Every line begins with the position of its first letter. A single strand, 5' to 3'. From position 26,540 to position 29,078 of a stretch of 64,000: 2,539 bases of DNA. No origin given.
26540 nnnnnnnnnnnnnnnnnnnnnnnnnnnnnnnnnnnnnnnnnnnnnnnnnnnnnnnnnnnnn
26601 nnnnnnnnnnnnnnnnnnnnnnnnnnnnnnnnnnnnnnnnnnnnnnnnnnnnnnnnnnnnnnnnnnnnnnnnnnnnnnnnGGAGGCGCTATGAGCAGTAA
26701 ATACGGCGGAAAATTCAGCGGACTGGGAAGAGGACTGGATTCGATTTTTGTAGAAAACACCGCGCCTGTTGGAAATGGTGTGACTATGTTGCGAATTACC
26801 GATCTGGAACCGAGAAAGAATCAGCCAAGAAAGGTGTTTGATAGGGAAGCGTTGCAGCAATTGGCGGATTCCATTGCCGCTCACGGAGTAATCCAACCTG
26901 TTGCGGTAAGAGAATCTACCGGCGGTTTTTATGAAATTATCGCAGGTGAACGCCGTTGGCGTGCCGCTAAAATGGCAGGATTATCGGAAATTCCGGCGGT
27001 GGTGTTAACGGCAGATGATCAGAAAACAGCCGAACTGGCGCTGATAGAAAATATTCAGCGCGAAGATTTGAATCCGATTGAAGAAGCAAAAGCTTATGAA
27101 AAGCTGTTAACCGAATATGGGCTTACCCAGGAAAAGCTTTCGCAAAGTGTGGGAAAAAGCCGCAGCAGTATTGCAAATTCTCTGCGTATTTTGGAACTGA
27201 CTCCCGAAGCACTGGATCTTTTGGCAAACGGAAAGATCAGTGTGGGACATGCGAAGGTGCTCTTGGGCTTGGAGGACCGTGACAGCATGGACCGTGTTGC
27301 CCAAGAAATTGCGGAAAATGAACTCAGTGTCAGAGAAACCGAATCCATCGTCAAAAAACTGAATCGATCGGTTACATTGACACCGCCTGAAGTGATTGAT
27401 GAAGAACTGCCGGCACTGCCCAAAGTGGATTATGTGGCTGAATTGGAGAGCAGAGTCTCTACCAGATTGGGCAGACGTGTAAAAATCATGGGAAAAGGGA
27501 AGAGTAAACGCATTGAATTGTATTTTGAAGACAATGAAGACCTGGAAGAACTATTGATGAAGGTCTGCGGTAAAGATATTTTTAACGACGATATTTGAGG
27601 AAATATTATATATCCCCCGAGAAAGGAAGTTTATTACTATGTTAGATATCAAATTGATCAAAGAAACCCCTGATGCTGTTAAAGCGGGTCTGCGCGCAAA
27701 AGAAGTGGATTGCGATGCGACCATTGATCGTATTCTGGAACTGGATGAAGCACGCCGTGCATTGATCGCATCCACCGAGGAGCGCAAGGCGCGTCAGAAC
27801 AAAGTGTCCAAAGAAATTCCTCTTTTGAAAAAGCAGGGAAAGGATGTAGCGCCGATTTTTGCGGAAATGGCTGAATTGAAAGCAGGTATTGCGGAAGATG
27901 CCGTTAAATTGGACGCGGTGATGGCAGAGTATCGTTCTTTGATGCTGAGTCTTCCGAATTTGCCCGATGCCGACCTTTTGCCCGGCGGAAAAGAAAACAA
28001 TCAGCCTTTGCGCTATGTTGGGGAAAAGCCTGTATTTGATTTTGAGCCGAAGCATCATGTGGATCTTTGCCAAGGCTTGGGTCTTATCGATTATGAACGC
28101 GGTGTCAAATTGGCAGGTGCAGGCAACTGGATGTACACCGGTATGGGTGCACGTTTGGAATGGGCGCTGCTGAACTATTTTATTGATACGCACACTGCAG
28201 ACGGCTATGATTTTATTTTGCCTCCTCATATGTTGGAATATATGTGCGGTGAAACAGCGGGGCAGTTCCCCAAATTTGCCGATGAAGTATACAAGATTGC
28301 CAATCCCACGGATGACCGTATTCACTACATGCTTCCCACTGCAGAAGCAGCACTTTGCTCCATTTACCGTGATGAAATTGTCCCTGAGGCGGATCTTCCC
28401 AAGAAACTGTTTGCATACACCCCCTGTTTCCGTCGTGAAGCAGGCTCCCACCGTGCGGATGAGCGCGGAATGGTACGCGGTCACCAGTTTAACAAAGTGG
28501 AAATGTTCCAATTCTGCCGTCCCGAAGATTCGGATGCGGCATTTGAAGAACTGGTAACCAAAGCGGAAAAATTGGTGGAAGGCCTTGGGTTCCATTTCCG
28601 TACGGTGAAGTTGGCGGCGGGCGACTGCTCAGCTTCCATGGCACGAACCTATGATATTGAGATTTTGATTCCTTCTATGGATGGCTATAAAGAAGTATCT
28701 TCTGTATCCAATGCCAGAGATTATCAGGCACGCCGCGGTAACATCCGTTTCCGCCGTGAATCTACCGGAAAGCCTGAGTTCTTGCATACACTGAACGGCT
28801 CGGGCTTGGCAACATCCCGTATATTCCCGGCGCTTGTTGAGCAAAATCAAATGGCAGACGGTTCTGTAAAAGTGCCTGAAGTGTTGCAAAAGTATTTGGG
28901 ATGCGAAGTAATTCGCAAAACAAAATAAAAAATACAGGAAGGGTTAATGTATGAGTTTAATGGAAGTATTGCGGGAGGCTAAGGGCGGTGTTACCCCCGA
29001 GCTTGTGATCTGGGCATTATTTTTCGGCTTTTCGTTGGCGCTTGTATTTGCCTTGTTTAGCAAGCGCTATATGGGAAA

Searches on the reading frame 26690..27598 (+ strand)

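Call 48: search_protein_families(library=ncbifam, proteins=[window:26690-27598:+], max_evalue=1e-10)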
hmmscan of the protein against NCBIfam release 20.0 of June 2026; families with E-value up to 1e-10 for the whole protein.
window:26690-27598:+ (302 aa): 5 families
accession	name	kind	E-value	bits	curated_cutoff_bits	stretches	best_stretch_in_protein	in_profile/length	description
TIGR04285.1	nucleoid_noc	exception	3.9e-73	245.9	315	1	31-226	2-196/255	nucleoid occlusion protein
TIGR00180.1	parB_part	domain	5.4e-56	189.3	58.45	1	28-207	2-185/186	ParB/RepB/Spo0J family partition protein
TIGR03734.1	PRTRC_parB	hypoth_equivalog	3.6e-38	131.4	278.6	1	44-227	6-192/555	PRTRC system ParB family protein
NF010406.0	PRK13832.1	subfamily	8.2e-19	67.5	640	1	45-183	18-158/578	plasmid partitioning protein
TIGR03454.1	partition_RepB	equivalog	8.3e-15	55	201.5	1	35-175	63-208/325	plasmid partitioning protein RepB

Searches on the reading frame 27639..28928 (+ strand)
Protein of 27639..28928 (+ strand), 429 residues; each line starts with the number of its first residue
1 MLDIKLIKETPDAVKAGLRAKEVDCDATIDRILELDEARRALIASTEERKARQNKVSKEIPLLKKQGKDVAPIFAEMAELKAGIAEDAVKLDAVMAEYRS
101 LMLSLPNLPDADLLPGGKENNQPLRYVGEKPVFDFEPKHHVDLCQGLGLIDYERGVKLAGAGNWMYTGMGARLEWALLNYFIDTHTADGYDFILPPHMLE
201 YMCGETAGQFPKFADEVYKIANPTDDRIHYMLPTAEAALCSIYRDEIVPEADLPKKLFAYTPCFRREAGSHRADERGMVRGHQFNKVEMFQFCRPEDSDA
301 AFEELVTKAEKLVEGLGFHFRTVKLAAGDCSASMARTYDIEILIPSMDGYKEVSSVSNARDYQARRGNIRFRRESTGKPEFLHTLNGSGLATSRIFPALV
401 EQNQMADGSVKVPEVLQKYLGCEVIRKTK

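Call 48: search_protein_families(library=ncbifam, proteins=[window:27639-28928:+], max_evalue=1e-10)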
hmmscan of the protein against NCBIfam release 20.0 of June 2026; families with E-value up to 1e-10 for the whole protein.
window:27639-28928:+ (429 aa): 2 families
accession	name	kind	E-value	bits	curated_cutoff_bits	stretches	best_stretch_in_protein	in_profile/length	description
TIGR00414.1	serS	equivalog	2.1e-123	412.4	301.65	1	1-420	1-418/418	serine--tRNA ligase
TIGR00418.1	thrS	equivalog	1.3e-14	54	383.65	1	138-328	171-354/565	threonine--tRNA ligase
